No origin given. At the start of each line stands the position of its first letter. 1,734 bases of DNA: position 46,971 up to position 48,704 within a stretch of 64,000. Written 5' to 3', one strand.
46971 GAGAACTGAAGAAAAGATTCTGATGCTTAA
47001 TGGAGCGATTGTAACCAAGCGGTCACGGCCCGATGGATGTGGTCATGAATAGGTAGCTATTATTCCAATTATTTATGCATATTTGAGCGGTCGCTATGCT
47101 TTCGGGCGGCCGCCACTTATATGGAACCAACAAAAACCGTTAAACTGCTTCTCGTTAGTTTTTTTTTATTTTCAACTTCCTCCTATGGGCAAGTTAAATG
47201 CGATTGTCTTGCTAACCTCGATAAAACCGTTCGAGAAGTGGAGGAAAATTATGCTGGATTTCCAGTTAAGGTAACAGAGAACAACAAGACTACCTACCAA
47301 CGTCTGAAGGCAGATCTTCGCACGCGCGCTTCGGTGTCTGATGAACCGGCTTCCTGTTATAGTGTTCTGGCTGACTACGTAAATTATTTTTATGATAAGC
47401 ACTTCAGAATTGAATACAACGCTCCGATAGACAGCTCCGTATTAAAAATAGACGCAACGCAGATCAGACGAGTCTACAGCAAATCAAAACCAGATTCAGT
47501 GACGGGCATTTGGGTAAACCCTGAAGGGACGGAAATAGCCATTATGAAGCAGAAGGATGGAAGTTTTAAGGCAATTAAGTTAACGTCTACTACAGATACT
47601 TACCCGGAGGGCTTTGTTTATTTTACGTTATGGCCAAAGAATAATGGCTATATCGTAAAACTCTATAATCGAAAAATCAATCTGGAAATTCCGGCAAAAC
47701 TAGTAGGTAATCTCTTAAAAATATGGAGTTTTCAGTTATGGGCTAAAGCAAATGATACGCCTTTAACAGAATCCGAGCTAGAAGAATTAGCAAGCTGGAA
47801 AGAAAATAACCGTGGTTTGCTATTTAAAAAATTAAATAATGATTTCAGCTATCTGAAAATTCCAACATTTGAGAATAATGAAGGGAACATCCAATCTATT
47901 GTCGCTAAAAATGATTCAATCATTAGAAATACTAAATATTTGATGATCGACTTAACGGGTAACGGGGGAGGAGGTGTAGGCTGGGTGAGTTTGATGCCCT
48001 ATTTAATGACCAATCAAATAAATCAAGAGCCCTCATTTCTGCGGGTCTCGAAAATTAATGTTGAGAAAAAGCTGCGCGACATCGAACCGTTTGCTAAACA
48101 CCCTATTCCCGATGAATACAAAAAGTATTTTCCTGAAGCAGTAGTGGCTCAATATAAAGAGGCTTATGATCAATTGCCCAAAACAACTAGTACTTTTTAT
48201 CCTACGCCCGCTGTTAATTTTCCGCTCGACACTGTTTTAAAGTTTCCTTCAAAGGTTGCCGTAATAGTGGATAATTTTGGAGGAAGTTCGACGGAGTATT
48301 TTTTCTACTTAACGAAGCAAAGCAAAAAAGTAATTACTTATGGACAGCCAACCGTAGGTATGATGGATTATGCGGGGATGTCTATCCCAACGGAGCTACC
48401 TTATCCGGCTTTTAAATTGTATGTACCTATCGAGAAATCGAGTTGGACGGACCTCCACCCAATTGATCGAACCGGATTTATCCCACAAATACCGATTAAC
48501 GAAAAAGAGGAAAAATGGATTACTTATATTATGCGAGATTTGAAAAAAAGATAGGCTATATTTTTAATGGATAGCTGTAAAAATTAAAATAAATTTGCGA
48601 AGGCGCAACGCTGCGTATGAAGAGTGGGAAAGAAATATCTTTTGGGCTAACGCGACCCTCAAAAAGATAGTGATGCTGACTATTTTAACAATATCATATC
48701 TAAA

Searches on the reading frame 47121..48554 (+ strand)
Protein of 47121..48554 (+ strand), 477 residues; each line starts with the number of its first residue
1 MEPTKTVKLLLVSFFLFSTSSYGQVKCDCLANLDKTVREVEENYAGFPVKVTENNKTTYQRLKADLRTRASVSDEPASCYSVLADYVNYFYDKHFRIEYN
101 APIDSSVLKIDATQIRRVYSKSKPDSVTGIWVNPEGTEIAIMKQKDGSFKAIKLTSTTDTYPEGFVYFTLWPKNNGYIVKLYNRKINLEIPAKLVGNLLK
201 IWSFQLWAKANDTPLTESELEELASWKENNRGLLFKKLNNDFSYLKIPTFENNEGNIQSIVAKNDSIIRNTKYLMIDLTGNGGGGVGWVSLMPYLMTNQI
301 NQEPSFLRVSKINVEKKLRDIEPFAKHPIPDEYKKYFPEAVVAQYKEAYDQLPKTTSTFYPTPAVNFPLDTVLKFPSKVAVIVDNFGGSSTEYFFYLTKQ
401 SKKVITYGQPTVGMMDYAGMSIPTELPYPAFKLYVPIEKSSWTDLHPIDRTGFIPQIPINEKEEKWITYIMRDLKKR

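Call 28: search_protein_families(library=pfam, proteins=[window:47121-48554:+], max_evalue=0.001)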
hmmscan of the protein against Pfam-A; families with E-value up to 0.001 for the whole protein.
window:47121-48554:+ (477 aa): 1 family
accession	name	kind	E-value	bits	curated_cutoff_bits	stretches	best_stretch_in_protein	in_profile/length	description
PF03572.23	Peptidase_S41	-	5.2e-11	42.8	24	1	243-457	3-163/165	Peptidase family S41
